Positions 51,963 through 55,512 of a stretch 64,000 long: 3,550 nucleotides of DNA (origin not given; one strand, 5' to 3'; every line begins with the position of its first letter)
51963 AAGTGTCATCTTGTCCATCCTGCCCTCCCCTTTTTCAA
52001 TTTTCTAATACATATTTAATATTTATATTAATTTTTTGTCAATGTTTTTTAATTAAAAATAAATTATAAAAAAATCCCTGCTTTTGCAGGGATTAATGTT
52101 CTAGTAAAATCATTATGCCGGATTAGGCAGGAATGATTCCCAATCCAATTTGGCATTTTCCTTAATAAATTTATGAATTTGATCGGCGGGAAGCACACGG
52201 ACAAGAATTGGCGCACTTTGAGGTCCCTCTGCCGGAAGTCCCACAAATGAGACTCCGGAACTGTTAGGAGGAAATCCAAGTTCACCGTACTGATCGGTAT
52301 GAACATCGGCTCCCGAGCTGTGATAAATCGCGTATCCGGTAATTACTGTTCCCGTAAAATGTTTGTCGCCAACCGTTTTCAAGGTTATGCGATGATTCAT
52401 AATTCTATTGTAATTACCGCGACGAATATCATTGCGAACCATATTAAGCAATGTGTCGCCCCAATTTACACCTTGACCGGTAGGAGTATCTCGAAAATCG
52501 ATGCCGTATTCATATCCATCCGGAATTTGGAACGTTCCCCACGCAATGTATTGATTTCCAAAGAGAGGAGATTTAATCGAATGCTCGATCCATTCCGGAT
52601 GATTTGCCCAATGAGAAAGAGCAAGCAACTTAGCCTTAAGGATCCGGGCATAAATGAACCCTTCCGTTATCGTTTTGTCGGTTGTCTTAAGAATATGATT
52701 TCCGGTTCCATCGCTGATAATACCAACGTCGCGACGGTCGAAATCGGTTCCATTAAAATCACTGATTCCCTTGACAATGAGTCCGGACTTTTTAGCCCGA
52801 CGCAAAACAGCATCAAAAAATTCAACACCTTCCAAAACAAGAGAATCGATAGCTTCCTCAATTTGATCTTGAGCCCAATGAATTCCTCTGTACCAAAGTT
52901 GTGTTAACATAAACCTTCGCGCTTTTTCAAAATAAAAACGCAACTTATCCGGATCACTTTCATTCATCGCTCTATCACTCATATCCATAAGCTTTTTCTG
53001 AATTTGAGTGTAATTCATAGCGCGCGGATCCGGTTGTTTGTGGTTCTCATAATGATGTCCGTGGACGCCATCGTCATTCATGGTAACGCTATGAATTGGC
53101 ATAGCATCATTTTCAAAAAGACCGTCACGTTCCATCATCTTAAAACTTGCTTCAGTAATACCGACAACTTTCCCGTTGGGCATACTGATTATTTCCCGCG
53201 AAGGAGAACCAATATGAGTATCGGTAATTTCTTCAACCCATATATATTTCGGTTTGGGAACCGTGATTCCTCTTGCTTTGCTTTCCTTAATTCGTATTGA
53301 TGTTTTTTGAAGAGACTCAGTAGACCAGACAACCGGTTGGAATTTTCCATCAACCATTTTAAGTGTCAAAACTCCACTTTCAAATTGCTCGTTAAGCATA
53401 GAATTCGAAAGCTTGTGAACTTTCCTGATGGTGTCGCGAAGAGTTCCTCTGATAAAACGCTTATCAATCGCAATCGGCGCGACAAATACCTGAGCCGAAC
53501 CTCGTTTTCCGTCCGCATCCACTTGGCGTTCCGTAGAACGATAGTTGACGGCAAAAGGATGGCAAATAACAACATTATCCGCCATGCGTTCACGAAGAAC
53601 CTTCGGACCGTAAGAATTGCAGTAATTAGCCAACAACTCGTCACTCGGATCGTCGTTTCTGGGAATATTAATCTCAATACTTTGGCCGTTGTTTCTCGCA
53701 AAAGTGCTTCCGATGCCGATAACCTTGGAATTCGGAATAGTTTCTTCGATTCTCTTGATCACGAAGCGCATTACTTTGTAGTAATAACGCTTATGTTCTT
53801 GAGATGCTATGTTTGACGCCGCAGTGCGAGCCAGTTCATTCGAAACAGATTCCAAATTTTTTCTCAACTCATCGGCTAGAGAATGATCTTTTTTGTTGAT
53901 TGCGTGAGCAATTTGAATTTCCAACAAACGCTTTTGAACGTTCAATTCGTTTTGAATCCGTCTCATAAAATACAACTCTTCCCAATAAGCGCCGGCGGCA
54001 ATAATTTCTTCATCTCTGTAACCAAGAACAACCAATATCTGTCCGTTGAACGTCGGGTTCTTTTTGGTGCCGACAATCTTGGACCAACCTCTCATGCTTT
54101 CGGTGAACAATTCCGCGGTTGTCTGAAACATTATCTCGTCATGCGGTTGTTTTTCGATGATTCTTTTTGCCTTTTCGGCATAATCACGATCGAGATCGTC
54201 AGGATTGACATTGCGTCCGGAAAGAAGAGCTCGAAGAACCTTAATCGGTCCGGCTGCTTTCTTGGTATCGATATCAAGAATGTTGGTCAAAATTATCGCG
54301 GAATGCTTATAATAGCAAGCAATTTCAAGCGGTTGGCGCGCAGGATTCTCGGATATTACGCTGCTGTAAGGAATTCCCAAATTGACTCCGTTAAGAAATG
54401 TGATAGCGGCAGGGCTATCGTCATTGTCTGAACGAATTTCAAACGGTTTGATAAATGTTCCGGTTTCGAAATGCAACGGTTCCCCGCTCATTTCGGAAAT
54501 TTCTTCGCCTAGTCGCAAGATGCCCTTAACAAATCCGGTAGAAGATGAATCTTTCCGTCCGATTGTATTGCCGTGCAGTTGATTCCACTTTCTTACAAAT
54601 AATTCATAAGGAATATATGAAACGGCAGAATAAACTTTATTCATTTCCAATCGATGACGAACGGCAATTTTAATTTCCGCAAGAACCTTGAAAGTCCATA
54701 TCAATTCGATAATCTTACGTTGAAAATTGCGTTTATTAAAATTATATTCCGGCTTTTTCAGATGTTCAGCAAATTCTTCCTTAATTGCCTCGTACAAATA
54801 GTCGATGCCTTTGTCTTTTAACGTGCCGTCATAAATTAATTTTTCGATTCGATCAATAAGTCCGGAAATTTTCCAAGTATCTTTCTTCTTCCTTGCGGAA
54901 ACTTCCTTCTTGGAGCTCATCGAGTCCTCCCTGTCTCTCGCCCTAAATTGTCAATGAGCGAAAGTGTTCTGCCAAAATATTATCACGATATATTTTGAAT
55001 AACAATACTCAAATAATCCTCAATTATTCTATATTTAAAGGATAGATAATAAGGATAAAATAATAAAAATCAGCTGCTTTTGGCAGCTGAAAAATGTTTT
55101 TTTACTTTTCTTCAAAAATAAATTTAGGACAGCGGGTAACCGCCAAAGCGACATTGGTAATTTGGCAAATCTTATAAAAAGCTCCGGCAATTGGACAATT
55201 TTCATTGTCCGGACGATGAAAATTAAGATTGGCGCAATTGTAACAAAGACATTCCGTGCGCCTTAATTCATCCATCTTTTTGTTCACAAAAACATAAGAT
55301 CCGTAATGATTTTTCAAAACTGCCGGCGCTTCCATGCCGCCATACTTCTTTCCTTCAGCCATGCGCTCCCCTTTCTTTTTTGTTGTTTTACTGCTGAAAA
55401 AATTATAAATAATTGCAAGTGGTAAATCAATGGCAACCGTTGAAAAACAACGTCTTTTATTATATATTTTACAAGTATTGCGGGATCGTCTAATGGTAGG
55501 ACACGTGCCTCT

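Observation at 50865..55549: GC-elevated, terminator-punctuated island abutting tRNA-Gln(CUG): giant phosphoesterase-domain protein + triplicated membrane protein + Cys-rich mini-protein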

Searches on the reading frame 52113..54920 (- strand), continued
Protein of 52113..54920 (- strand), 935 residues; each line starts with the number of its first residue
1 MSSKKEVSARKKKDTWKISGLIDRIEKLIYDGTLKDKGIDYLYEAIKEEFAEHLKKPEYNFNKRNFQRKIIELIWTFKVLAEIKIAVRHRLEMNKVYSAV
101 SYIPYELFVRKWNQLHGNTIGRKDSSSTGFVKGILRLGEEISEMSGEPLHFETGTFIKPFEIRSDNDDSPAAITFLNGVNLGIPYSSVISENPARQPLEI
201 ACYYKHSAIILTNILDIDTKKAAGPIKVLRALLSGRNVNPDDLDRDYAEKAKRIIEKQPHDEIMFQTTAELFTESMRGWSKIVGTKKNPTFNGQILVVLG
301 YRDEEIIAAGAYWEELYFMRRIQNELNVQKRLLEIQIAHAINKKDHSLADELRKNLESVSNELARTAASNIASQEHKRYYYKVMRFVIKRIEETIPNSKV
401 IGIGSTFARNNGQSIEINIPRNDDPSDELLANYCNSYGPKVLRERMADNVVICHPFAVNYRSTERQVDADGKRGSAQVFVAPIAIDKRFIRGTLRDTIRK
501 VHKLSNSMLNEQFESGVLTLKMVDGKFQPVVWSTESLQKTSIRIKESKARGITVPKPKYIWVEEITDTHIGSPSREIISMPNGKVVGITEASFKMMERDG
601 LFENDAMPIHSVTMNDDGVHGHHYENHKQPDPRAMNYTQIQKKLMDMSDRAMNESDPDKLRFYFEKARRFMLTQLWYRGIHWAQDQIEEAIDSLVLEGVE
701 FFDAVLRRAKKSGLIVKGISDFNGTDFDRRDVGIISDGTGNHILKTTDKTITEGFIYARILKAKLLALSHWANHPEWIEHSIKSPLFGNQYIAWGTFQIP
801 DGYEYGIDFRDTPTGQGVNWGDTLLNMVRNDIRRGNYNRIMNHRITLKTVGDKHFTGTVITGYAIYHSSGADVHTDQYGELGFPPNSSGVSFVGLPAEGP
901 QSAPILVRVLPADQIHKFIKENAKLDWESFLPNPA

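Call 84: find_encoding_contigs(protein=P0210, flank=7000, max_places=1)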
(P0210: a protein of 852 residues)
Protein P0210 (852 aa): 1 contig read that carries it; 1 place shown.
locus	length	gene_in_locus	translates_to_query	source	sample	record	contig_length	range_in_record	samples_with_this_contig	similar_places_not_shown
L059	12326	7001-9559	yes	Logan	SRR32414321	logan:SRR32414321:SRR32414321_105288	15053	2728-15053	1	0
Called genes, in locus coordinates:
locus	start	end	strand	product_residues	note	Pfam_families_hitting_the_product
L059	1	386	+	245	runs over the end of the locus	PF07963:N_methyl (faint)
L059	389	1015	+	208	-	-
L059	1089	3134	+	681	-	PF22745:Nlig-Ia, PF01653:DNA_ligase_aden, PF03120:OB_DNA_ligase, PF03119:DNA_ligase_ZBD, PF14520:HHH_5 (weak), PF12826:HHH_2, PF14520:HHH_5 (weak), PF00533:BRCT, +2 more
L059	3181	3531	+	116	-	PF02686:GatC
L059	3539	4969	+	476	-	PF01425:Amidase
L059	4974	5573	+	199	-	-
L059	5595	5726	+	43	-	-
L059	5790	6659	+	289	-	PF04402:SIMPL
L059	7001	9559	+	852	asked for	-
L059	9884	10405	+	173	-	PF00466:Ribosomal_L10, PF27436:RL10_C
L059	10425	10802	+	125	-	PF16320:Ribosomal_L12_N, PF00542:Ribosomal_L12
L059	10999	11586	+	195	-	-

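Call 85: find_encoding_contigs(protein=P0190, flank=7000, max_places=1)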
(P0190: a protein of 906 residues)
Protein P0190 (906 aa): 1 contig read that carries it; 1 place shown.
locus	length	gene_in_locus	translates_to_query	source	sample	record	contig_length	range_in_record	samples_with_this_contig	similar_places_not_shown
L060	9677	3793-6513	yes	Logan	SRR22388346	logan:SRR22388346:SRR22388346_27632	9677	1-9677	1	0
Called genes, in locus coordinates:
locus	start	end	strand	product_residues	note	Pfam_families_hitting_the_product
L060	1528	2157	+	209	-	-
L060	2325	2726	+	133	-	-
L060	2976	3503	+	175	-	PF02353:CMAS (weak), PF08123:DOT1 (weak), PF06325:PrmA (weak), PF13847:Methyltransf_31 (weak)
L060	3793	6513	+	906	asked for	-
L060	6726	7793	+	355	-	PF02618:YceG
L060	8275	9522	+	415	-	-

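Call 87: search_solved_structures(query=L045:8508-9071:-, max_evalue=1)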
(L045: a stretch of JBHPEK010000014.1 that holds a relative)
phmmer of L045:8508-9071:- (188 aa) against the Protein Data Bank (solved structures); distinct sequences matched with E-value up to 1: 1.
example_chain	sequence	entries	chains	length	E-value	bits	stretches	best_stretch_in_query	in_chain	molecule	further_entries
8c6j_j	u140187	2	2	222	0.54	13.3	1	61-143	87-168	STING ER exit protein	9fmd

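Call 88: search_protein_families(library=ncbifam, proteins=[L045:8508-9071:-, L056:8001-10511:+], max_evalue=0.1)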
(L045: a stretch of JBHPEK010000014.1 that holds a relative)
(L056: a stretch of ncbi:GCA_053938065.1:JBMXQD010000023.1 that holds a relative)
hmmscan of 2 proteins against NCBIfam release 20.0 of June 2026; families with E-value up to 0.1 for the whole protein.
L045:8508-9071:- (188 aa): 0 families

L056:8001-10511:+ (836 aa): 2 families
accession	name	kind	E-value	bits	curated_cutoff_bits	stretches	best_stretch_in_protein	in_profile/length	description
NF005383.1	PRK06926.1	equivalog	0.027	13.5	394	1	247-290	92-135/271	flagellar motor protein MotP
NF047505.1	LIC_10177_fam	equivalog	0.044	13.7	100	0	251-289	23-61/130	LIC_10177 family protein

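Call 90: search_protein_families(library=pfam, alignment_id=A3, max_evalue=1)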
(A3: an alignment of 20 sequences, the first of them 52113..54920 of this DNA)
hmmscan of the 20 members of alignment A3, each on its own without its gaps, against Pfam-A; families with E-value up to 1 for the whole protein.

A. member 1, window:52113-54920:- (935 aa): 3 families
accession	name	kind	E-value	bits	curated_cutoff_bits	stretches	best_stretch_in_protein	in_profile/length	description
PF25805.1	IQUB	-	0.0009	19.2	27.8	1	4-67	67-129/140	IQUB-like domain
PF18196.7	Cdh1_DBD_1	-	0.32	11.7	26.4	0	21-56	19-53/120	Chromodomain helicase DNA-binding domain 1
PF14551.11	MCM_N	-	0.43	11.5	24.9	1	314-375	17-76/95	MCM N-terminal domain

B. families by the number of members that match (of 20 scanned): 46 families (the first 25 are shown)
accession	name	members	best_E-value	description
PF08279.18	HTH_11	2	1.9e-06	HTH domain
PF13730.12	HTH_36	2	0.0021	Helix-turn-helix domain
PF01022.26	HTH_5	1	4.4e-05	Bacterial regulatory protein, arsR family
PF13812.12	PPR_3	1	0.00085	Pentatricopeptide repeat domain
PF25805.1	IQUB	1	0.0009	IQUB-like domain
PF08280.17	HTH_Mga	1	0.0009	M protein trans-acting positive regulator (MGA) HTH domain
PF08220.18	HTH_DeoR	1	0.0021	DeoR-like helix-turn-helix domain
PF21476.4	PF0610-like_N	1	0.0024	PF0610-like, N-terminal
PF13551.12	HTH_29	1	0.0059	Winged helix-turn helix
PF07750.17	GcrA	1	0.0086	GcrA cell cycle regulator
PF21132.2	MFD_D3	1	0.01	MFD, D3 domain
PF13384.12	HTH_23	1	0.015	Homeodomain-like domain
PF11740.13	KfrA_N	1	0.017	Plasmid replication region DNA-binding N-term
PF12840.13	HTH_20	1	0.023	Helix-turn-helix domain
PF09184.16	PPP4R2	1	0.024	PPP4R2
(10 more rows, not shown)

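Call 103: find_related_loci(query=A1, collection=viral_contigs, flank=6000)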
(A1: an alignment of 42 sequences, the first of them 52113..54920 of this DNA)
Query A1 (935 aa) in viral_contigs; peptide patterns used: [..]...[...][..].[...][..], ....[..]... (x = any residue, [..] = any of these).
36 stretches matched a pattern, but none encodes a relative of the query by tblastn (E <= 1e-3).

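Call 116: search_dna_similar(query=window:52113-54920:-, collection=phages, mode=protein, max_evalue=0.01, max_rows=10)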
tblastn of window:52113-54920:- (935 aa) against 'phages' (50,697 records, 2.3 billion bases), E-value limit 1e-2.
No match.

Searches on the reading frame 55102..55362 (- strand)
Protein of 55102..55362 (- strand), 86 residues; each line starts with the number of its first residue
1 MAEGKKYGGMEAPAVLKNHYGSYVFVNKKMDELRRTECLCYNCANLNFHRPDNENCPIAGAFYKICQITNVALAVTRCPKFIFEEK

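Call 4: search_protein_families(library=pfam, proteins=[window:55102-55362:-], max_evalue=1)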
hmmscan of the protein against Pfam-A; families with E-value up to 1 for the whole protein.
window:55102-55362:- (86 aa): 0 families

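Call 5: search_protein_families(library=phrogs, proteins=[window:55102-55362:-], max_evalue=0.1)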
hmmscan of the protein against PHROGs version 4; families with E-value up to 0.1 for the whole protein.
window:55102-55362:- (86 aa): 0 families

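Call 6: search_protein_families(library=padloc, proteins=[window:55102-55362:-], max_evalue=0.1)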
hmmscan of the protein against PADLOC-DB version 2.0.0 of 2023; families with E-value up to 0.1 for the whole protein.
window:55102-55362:- (86 aa): 0 families

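Call 8: search_protein_families(library=ncbifam, proteins=[window:55102-55362:-], max_evalue=1)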
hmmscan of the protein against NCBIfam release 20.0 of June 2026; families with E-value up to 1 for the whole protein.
window:55102-55362:- (86 aa): 0 families

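Call 74: find_homologous_proteins(query=window:55102-55362:-, max_evalue=0.01)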
Query window:55102-55362:- (86 aa): 5 proteins with E <= 0.01 among 5 candidates.
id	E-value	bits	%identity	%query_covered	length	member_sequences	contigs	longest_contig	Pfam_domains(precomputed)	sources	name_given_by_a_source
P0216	2.4e-54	199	100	100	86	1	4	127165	-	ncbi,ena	-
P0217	3.7e-24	102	56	100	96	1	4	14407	-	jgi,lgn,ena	jgi:hypothetical protein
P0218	5.7e-23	98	53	95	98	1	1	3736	-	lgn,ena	-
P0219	7.6e-15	72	57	78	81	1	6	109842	-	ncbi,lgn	-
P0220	4.3e-8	51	44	84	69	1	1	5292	-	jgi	jgi:hypothetical protein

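Call 75: find_encoding_contigs(protein=P0217, flank=6000, max_places=2)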
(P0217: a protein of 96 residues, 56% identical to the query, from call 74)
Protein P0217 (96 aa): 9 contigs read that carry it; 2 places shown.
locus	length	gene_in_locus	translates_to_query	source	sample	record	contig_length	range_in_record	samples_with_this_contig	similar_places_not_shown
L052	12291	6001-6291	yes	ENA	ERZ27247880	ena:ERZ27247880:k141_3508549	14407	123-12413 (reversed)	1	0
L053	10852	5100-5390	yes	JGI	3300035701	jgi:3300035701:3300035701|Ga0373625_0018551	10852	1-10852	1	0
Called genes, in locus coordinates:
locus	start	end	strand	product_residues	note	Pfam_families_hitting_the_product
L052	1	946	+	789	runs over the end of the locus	PF26449:DUF8128, PF01935:DUF87 (weak), PF02534:T4SS-DNA_transf (weak), PF10412:TrwB_AAD_bind (faint), PF12696:TraG-D_C (faint)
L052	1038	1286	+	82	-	-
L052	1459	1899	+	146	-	-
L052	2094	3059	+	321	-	PF03462:PCRF, PF00472:RF-1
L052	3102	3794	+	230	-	PF00005:ABC_tran, PF13304:AAA_21 (faint)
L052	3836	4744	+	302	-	PF18075:FtsX_ECD, PF02687:FtsX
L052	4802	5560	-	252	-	-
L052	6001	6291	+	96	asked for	-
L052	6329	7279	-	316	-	PF02016:Peptidase_S66, PF17676:Peptidase_S66C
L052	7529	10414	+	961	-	-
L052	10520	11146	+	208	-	PF00929:RNase_T (weak)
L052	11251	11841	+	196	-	-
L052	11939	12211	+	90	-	PF11127:YgaP-like_TM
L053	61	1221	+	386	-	PF12696:TraG-D_C (weak)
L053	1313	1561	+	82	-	-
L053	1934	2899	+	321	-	PF03462:PCRF, PF00472:RF-1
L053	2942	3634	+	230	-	PF00005:ABC_tran, PF13304:AAA_21 (faint)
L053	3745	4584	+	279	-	PF18075:FtsX_ECD, PF02687:FtsX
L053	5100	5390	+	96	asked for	-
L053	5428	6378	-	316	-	PF02016:Peptidase_S66, PF17676:Peptidase_S66C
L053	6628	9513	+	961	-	-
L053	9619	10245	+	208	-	PF00929:RNase_T (weak)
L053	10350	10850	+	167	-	?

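Call 76: find_encoding_contigs(protein=P0219, flank=6000, max_places=2)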
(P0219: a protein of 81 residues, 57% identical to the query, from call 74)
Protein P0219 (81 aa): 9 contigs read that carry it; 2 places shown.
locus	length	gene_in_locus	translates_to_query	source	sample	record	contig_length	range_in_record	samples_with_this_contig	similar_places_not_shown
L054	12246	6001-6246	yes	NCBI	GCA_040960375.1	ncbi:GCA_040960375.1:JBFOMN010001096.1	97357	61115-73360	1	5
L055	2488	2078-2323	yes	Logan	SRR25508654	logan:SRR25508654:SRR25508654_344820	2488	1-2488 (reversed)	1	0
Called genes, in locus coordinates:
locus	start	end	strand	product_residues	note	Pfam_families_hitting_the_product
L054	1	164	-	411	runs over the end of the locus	PF26449:DUF8128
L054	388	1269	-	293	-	PF07549:Sec_GG (weak), PF02355:SecD_SecF_C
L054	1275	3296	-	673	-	PF21760:SecD_1st, PF13145:Rotamase_2 (faint), PF13616:Rotamase_3 (weak), PF00639:Rotamase (weak), PF13616:Rotamase_3, PF00639:Rotamase, PF22599:SecDF_P1_head, PF02355:SecD_SecF_C, +1 more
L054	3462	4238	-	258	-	PF00950:ABC-3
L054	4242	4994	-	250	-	PF13476:AAA_23 (weak), PF02463:SMC_N (faint), PF00005:ABC_tran, PF13304:AAA_21 (weak)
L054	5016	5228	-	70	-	-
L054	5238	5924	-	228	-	PF03167:UDG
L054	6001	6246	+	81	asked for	-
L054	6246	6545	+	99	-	-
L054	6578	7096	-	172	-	PF00293:NUDIX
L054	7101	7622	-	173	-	PF01931:NTPase_I-T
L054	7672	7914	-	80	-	-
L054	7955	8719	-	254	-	PF03372:Exo_endo_phos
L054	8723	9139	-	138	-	PF04480:DUF559, PF18741:MTES_1575 (weak)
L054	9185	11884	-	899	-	PF07517:SecA_DEAD, PF01043:SecA_PP_bind, PF21090:P-loop_SecA, PF07516:SecA_SW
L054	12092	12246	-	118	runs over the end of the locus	PF02482:Ribosomal_S30AE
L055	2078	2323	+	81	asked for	-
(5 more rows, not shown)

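Call 79: search_protein_families(library=pfam, proteins=[L052:10520-11146:+, L052:11251-11841:+], max_evalue=0.01)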
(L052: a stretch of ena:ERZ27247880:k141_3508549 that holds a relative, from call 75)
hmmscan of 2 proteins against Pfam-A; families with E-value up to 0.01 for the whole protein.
L052:10520-11146:+ (208 aa): 2 families
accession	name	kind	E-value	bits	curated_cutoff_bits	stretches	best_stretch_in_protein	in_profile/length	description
PF00929.31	RNase_T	-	1.8e-06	29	24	1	10-193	2-159/164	Exonuclease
PF16473.11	Rv2179c-like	-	0.002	18.3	27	0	10-145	4-137/177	3'-5' exoribonuclease Rv2179c-like domain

L052:11251-11841:+ (196 aa): 0 families

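Call 88: search_protein_families(library=ncbifam, proteins=[L052:11251-11841:+], max_evalue=0.1)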
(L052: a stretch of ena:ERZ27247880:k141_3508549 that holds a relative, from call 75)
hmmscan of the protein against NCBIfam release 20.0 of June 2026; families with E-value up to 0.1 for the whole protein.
L052:11251-11841:+ (196 aa): 0 families
